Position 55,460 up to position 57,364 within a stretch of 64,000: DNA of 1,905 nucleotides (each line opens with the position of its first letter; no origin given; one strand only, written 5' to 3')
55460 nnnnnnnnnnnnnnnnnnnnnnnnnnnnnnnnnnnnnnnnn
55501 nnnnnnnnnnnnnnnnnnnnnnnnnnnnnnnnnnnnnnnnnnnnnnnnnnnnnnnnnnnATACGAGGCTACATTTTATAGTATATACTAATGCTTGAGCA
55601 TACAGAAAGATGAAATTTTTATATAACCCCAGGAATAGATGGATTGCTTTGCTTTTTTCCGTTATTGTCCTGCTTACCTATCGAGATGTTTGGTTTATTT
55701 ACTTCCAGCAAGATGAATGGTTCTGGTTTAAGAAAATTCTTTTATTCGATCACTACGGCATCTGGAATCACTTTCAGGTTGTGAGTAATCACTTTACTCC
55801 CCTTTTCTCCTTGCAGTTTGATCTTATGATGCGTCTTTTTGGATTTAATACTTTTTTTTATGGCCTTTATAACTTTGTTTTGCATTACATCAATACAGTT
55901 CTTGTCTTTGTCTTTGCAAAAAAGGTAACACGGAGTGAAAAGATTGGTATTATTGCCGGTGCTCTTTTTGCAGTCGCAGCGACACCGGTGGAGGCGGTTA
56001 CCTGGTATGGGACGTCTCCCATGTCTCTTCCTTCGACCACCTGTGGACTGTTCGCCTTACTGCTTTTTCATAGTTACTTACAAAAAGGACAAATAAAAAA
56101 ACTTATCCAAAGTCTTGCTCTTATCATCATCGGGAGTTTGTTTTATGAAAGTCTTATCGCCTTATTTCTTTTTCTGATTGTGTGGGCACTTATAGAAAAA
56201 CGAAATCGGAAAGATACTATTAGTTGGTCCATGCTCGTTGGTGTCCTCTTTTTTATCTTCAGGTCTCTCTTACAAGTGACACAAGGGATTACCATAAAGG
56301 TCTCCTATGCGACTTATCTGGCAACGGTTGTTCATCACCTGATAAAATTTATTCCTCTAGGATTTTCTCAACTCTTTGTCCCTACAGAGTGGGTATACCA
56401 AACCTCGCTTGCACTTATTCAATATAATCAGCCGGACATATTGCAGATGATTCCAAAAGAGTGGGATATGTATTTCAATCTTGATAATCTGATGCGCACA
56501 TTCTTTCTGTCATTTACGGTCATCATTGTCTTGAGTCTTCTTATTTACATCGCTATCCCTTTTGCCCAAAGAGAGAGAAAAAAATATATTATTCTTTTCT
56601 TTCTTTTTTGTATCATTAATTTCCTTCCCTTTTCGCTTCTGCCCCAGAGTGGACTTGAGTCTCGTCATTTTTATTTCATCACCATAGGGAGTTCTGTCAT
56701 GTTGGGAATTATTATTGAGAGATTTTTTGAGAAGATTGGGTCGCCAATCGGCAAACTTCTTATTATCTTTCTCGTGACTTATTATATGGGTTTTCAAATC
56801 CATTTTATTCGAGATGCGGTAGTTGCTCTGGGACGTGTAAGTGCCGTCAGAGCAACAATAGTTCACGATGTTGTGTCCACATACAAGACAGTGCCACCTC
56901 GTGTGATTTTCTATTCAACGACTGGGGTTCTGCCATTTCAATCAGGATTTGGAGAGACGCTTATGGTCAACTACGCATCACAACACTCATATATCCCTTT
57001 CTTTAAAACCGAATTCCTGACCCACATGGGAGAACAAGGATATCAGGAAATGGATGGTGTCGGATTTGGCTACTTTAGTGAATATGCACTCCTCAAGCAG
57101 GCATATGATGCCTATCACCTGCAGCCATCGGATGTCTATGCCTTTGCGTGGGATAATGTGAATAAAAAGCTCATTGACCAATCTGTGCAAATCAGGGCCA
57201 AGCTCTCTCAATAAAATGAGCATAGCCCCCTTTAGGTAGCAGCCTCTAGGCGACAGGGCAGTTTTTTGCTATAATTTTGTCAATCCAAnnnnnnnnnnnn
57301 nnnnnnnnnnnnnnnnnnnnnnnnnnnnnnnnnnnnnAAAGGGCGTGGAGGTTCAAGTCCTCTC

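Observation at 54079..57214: Three-gene glycosylation module: polyprenyl-P-sugar synthase-like GT2 + SAM methyltransferase, divergent from a GT-C membrane transferase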

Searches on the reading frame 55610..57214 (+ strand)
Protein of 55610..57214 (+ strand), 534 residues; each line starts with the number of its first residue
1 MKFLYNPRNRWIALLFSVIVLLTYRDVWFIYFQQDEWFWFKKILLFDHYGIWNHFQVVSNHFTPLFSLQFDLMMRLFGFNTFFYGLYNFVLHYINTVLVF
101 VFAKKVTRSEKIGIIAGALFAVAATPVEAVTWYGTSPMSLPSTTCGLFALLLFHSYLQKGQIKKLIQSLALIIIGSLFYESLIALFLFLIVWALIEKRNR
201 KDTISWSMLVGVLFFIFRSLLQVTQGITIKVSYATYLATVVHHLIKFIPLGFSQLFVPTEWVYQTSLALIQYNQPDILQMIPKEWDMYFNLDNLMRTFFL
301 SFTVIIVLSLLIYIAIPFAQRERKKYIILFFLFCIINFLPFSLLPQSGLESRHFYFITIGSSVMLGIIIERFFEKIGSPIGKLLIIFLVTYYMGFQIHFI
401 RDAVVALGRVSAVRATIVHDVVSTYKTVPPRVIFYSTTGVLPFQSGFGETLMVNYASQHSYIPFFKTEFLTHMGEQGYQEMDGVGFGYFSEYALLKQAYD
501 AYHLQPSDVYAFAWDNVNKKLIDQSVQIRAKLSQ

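Call 3: search_protein_families(library=pfam, proteins=[window:55610-57214:+], max_evalue=0.1)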
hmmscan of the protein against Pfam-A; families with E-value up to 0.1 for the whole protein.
window:55610-57214:+ (534 aa): 2 families
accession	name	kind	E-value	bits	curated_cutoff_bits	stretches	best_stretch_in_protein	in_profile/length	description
PF13231.12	PMT_2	-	2.5e-07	31.5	26.1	1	64-216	4-152/160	Dolichyl-phosphate-mannose-protein mannosyltransferase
PF14897.12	EpsG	-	0.022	14.4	30.1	0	54-400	34-313/326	EpsG family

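Call 4: search_protein_families(library=ncbifam, proteins=[window:55610-57214:+], max_evalue=0.1)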
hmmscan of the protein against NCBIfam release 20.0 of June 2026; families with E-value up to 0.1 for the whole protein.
window:55610-57214:+ (534 aa): 0 families

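Call 8: find_homologous_proteins(query=window:55610-57214:+)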
Query window:55610-57214:+ (534 aa): 21 proteins with E <= 0.001 among 8000 candidates.
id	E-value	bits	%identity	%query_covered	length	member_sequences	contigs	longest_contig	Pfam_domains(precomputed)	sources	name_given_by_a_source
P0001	0.0e+0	1075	100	91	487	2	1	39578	PF13231.13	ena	-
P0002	8.2e-69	251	31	98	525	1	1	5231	-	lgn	-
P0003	1.6e-66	243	31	99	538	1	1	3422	-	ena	-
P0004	3.0e-61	226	30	97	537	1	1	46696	-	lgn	-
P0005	1.1e-59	221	32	98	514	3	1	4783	-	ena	-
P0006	3.6e-53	199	28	97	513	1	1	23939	-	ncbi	-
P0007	2.3e-52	197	30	95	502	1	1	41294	-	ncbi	-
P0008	2.4e-48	183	28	98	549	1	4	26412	-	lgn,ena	-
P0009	6.9e-48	182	27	97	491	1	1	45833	-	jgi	jgi:hypothetical protein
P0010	1.3e-43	168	30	99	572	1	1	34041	-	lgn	-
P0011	3.4e-38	150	27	97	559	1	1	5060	-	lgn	-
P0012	4.8e-35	140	27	96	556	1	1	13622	-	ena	-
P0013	4.8e-33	133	27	96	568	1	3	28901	-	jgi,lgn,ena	-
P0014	1.5e-31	128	24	97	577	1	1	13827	-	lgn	-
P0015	3.4e-31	127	26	99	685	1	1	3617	PF00754.32,PF22633.4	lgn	-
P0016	1.4e-29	122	27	95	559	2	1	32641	-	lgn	-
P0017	1.2e-28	118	27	99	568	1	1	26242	-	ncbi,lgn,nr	ncbi:MAG: hypothetical protein Q8P26_04335 [Candidatus Levybacteria bacterium]|nr:hypothetical prote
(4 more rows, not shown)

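Call 10: search_solved_structures(query=window:55610-57214:+, max_evalue=10, show_alignments=2)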
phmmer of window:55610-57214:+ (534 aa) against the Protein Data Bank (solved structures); distinct sequences matched with E-value up to 10: 0.

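Call 13: find_encoding_contigs(protein=P0004, flank=6000, max_places=2)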
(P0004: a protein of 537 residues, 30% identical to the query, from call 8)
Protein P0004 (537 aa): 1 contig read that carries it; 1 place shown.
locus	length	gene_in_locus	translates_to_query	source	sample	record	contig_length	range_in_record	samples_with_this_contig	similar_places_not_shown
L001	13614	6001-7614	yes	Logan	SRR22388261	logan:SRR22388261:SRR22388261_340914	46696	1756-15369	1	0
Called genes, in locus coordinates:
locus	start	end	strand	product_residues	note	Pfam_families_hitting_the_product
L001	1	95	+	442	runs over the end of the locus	PF13231:PMT_2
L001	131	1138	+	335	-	PF00535:Glycos_transf_2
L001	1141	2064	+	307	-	PF01073:3Beta_HSD, PF01370:Epimerase, PF04321:RmlD_sub_bind, PF16363:GDP_Man_Dehyd, PF07993:NAD_binding_4 (weak)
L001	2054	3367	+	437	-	PF01041:DegT_DnrJ_EryC1, PF00155:Aminotran_1_2 (weak)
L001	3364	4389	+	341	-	PF00535:Glycos_transf_2, PF13641:Glyco_tranf_2_3, PF13632:Glyco_trans_2_3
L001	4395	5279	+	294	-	-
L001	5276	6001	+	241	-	PF13489:Methyltransf_23, PF01209:Ubie_methyltran, PF08241:Methyltransf_11, PF08242:Methyltransf_12, PF13649:Methyltransf_25, PF13847:Methyltransf_31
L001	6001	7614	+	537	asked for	-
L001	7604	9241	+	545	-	-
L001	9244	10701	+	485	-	-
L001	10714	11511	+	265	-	-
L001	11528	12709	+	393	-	PF00266:Aminotran_5 (weak), PF01041:DegT_DnrJ_EryC1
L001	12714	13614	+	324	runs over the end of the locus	PF01370:Epimerase, PF02719:Polysacc_synt_2 (weak), PF05368:NmrA, PF01073:3Beta_HSD, PF07993:NAD_binding_4, PF13460:NAD_binding_10, PF16363:GDP_Man_Dehyd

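Call 14: find_encoding_contigs(protein=P0007, flank=6000, max_places=2)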
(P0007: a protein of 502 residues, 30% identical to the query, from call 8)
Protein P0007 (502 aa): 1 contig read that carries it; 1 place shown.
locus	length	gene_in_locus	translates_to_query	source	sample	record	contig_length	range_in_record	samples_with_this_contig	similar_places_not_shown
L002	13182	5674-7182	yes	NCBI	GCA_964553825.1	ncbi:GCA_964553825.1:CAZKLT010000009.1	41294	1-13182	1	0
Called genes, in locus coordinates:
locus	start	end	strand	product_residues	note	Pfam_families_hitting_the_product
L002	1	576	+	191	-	?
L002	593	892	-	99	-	PF00565:SNase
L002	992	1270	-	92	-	-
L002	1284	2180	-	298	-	-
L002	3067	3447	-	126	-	PF08818:DUF1801 (weak)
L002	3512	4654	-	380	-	PF00534:Glycos_transf_1, PF13692:Glyco_trans_1_4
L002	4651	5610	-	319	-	-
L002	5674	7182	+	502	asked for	-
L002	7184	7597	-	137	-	PF00293:NUDIX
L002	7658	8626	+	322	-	PF13354:Beta-lactamase2, PF00768:Peptidase_S11 (faint)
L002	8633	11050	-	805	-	PF02190:LON_substr_bdg, PF00004:AAA, PF07728:AAA_5 (weak), PF22667:Lon_lid, PF05362:Lon_C, PF13541:ChlI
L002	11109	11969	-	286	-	PF02775:TPP_enzyme_C, PF12367:PFO_beta_C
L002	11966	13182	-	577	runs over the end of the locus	PF01558:POR, PF01855:POR_N, PF02780:Transketolase_C (weak), PF17147:PFOR_II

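Call 15: find_encoding_contigs(protein=P0009, flank=6000, max_places=2)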
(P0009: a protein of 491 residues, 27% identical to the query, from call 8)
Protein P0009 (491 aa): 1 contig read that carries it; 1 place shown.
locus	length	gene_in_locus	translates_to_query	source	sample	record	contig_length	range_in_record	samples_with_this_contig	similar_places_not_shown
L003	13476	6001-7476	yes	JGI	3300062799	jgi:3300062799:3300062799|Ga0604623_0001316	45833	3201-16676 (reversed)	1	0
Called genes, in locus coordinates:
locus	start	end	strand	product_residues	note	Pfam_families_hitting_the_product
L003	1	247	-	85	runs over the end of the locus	PF03144:GTP_EFTU_D2 (weak)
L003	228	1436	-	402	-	PF05496:RuvB_N, PF01078:Mg_chelatase (faint), PF00004:AAA, PF07728:AAA_5 (weak), PF13173:AAA_14 (weak), PF16193:AAA_assoc_2, PF12002:MgsA_C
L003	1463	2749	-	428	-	PF00817:IMS, PF11799:IMS_C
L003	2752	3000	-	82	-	-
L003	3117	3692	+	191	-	PF00265:TK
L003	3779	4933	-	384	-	PF13439:Glyco_transf_4 (weak), PF00534:Glycos_transf_1, PF13692:Glyco_trans_1_4, PF13524:Glyco_trans_1_2 (weak)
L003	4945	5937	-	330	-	PF01344:Kelch_1, PF13415:Beta-prop_FBX42, PF24981:Beta-prop_ATRN-LZTR1, PF13964:Beta-prop_Calicin, PF01344:Kelch_1, PF13415:Beta-prop_FBX42, PF25210:Kelch_FKB95, PF24681:Kelch_KLHDC2_KLHL20_DRC7, +8 more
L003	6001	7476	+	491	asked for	-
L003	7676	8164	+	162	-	PF18765:Polbeta (weak)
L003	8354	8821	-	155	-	-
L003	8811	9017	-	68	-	-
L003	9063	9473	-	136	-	-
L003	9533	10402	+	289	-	PF01680:SOR_SNZ, PF05690:ThiG (weak)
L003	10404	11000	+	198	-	PF01174:SNO, PF07685:GATase_3 (weak)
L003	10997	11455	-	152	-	-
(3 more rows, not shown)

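Call 16: find_encoding_contigs(protein=P0006, flank=6000, max_places=2)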
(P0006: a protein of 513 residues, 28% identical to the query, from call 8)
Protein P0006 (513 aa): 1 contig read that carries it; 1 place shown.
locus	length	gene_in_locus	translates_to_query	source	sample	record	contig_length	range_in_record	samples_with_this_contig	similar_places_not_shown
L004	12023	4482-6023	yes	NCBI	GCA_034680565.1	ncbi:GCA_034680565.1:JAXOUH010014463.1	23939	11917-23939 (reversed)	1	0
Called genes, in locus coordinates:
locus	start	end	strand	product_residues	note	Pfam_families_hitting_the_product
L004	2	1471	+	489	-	?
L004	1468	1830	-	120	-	PF07885:Ion_trans_2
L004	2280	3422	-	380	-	PF13439:Glyco_transf_4 (faint), PF00534:Glycos_transf_1, PF13692:Glyco_trans_1_4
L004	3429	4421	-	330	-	PF13964:Beta-prop_Calicin, PF13415:Beta-prop_FBX42, PF24681:Kelch_KLHDC2_KLHL20_DRC7, PF24981:Beta-prop_ATRN-LZTR1, PF01344:Kelch_1, PF24681:Kelch_KLHDC2_KLHL20_DRC7, PF24981:Beta-prop_ATRN-LZTR1, PF25210:Kelch_FKB95, +13 more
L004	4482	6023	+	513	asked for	-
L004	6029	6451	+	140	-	-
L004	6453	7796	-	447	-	PF00496:SBP_bac_5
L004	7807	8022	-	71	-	PF03840:SecG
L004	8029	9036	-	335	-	PF01933:CofD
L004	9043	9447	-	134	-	PF04020:Phage_holin_4_2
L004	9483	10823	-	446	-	PF01541:GIY-YIG, PF27096:UvrC_M (weak), PF02151:UVR (weak), PF08459:UvrC_RNaseH_dom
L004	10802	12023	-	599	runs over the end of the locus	PF01841:Transglut_core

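Call 17: find_encoding_contigs(protein=P0010, flank=6000, max_places=2)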
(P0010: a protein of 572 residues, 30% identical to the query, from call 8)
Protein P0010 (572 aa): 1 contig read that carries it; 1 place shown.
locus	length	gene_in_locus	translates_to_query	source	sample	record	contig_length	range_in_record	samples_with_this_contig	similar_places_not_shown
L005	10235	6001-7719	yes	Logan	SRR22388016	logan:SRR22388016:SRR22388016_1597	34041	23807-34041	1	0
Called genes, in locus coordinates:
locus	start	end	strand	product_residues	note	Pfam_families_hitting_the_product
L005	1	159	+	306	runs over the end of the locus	PF22847:Glyco_hydro_43_rel (faint), PF04616:Glyco_hydro_43 (weak), PF00251:Glyco_hydro_32N, PF04041:Glyco_hydro_130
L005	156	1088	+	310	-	PF03966:Trm112p (weak), PF13489:Methyltransf_23 (weak), PF13847:Methyltransf_31 (weak), PF08241:Methyltransf_11, PF08242:Methyltransf_12 (weak), PF13649:Methyltransf_25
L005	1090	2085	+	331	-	PF00535:Glycos_transf_2, PF13641:Glyco_tranf_2_3 (weak)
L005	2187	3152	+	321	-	PF04321:RmlD_sub_bind (weak), PF01073:3Beta_HSD (faint), PF01370:Epimerase, PF02719:Polysacc_synt_2 (faint), PF13460:NAD_binding_10 (faint), PF16363:GDP_Man_Dehyd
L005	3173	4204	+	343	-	PF01370:Epimerase, PF02719:Polysacc_synt_2, PF04321:RmlD_sub_bind, PF05368:NmrA, PF01073:3Beta_HSD, PF07993:NAD_binding_4, PF13460:NAD_binding_10, PF16363:GDP_Man_Dehyd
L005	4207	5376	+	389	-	PF00534:Glycos_transf_1, PF13692:Glyco_trans_1_4, PF26337:Gtf3_C (weak)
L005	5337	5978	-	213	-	PF01209:Ubie_methyltran, PF02353:CMAS (weak), PF05175:MTS, PF13489:Methyltransf_23, PF13847:Methyltransf_31, PF08241:Methyltransf_11, PF08242:Methyltransf_12, PF13649:Methyltransf_25, +2 more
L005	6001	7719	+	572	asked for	-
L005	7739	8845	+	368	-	PF00155:Aminotran_1_2 (weak), PF01041:DegT_DnrJ_EryC1, PF00266:Aminotran_5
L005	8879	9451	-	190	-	PF18915:DUF5667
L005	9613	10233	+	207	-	?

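Call 18: find_encoding_contigs(protein=P0016, flank=6000, max_places=2)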
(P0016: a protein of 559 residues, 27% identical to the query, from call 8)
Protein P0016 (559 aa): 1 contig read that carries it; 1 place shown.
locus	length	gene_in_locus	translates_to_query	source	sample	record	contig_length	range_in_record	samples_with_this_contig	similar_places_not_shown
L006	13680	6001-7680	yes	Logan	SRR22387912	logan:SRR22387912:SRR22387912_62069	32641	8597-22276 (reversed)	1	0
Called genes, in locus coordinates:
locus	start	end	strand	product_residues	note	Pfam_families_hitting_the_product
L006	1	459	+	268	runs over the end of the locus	PF00551:Formyl_trans_N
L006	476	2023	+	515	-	-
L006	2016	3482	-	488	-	-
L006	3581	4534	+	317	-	PF13641:Glyco_tranf_2_3, PF00535:Glycos_transf_2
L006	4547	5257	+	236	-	PF13489:Methyltransf_23, PF13847:Methyltransf_31, PF08241:Methyltransf_11, PF08242:Methyltransf_12, PF13649:Methyltransf_25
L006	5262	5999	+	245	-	PF13489:Methyltransf_23, PF01209:Ubie_methyltran, PF02353:CMAS (weak), PF07021:MetW, PF13847:Methyltransf_31, PF08241:Methyltransf_11, PF08242:Methyltransf_12, PF13649:Methyltransf_25, +2 more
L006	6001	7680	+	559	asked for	-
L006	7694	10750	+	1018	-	-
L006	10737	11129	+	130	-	-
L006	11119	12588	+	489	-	-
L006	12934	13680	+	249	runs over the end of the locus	PF00535:Glycos_transf_2, PF13641:Glyco_tranf_2_3 (weak)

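Call 19: find_encoding_contigs(protein=P0017, flank=6000, max_places=2)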
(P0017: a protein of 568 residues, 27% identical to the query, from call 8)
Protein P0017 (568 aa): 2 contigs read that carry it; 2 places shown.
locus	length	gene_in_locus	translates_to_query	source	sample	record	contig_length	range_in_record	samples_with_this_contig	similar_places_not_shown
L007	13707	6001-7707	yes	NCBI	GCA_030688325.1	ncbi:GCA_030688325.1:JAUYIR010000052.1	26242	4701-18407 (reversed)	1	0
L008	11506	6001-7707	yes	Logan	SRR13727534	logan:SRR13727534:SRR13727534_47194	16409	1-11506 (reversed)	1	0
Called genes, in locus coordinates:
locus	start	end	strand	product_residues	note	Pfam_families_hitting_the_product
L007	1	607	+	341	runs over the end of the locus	PF00535:Glycos_transf_2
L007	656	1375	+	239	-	PF00891:Methyltransf_2 (weak), PF13489:Methyltransf_23, PF13847:Methyltransf_31 (faint), PF08241:Methyltransf_11, PF08242:Methyltransf_12, PF13649:Methyltransf_25 (weak)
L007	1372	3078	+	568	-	-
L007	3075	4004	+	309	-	PF01073:3Beta_HSD (faint), PF01370:Epimerase, PF02719:Polysacc_synt_2 (faint), PF04321:RmlD_sub_bind (faint), PF16363:GDP_Man_Dehyd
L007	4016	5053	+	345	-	PF00535:Glycos_transf_2, PF10111:Glyco_tranf_2_2, PF13506:Glyco_transf_21 (weak), PF13641:Glyco_tranf_2_3, PF13632:Glyco_trans_2_3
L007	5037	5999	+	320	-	PF13489:Methyltransf_23, PF07021:MetW, PF13847:Methyltransf_31, PF08241:Methyltransf_11, PF08242:Methyltransf_12, PF13649:Methyltransf_25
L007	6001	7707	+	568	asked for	-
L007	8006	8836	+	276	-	PF00535:Glycos_transf_2, PF13641:Glyco_tranf_2_3 (weak)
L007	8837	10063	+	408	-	PF08421:Methyltransf_13, PF13489:Methyltransf_23, PF08242:Methyltransf_12 (weak), PF08484:Methyltransf_14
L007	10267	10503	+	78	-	-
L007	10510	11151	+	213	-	PF13489:Methyltransf_23, PF13847:Methyltransf_31, PF08241:Methyltransf_11, PF08242:Methyltransf_12, PF13649:Methyltransf_25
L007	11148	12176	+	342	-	PF01073:3Beta_HSD, PF01370:Epimerase, PF02719:Polysacc_synt_2, PF04321:RmlD_sub_bind, PF07993:NAD_binding_4 (faint), PF13460:NAD_binding_10 (weak), PF16363:GDP_Man_Dehyd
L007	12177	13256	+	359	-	PF00535:Glycos_transf_2, PF10111:Glyco_tranf_2_2, PF13641:Glyco_tranf_2_3, PF13632:Glyco_trans_2_3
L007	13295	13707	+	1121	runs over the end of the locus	-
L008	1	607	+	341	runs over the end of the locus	PF00535:Glycos_transf_2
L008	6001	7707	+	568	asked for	-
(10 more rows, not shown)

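Call 20: search_solved_structures(query=A1, max_evalue=10, show_alignments=3)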
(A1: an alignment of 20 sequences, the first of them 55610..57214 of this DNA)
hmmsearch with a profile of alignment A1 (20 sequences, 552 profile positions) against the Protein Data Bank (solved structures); distinct sequences matched with E-value up to 10: 1.
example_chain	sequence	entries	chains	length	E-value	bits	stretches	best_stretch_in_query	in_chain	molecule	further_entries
4h33_A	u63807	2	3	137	0.063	15.2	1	317-439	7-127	Lmo2059 protein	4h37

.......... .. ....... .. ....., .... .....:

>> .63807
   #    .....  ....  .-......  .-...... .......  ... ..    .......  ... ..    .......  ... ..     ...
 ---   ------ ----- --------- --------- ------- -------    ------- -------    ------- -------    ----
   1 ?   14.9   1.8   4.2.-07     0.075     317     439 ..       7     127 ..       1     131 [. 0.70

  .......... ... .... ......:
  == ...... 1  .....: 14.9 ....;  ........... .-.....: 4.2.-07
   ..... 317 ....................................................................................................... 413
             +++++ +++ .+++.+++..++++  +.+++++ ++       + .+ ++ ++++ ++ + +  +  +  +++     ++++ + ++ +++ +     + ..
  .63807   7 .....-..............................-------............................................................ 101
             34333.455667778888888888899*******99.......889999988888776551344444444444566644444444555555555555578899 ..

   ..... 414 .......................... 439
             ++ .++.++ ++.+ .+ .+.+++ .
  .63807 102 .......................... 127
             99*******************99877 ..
